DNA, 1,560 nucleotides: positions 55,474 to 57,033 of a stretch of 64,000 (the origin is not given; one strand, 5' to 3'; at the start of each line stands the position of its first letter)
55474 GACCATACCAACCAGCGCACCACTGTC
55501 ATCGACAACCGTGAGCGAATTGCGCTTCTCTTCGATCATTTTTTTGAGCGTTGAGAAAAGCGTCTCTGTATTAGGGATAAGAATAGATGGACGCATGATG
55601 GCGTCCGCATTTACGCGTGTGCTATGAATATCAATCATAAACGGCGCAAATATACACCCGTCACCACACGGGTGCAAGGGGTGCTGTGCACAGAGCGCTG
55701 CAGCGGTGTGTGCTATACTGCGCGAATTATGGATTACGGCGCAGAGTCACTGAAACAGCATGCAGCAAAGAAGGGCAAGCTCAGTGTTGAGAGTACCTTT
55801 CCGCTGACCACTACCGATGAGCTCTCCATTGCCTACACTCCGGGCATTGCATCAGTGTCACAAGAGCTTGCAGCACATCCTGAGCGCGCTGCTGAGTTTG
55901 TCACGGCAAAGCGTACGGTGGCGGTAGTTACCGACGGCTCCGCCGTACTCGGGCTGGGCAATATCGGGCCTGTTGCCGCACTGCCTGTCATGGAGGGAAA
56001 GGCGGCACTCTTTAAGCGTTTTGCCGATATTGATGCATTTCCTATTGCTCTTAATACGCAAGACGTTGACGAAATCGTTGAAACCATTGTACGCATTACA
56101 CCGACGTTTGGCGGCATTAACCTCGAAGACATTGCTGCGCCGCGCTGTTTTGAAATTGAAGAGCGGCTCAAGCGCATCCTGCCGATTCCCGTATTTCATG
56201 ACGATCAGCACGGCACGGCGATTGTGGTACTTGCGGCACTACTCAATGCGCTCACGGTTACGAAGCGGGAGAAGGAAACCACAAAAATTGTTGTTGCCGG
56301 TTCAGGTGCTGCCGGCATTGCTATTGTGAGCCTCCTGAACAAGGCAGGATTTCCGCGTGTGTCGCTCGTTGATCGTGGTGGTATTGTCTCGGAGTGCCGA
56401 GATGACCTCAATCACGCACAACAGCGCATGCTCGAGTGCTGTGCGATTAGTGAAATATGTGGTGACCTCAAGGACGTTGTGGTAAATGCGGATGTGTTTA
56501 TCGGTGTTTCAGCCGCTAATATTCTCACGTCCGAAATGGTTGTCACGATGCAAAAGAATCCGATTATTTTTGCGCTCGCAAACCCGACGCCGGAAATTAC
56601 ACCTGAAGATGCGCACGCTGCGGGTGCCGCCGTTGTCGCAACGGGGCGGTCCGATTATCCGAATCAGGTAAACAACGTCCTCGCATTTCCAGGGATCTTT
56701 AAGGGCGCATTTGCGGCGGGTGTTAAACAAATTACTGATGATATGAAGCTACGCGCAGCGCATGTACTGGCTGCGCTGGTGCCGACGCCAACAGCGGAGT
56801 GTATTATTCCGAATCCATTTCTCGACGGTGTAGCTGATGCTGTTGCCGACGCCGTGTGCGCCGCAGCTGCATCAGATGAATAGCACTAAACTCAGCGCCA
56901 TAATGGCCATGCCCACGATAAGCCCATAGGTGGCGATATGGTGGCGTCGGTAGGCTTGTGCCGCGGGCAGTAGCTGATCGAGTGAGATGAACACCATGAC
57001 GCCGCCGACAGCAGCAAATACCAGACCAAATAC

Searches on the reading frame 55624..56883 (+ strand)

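Call 47: search_protein_families(library=pfam, proteins=[window:55624-56883:+], max_evalue=0.001)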
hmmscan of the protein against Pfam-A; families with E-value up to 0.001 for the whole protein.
window:55624-56883:+ (419 aa): 2 families
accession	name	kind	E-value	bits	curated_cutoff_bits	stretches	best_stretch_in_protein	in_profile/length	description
PF00390.24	malic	-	1.6e-30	106.7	23.1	1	55-183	6-182/182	Malic enzyme, N-terminal domain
PF03949.21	Malic_M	-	6.8e-27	94.8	23.5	1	197-412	3-254/258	Malic enzyme, NAD binding domain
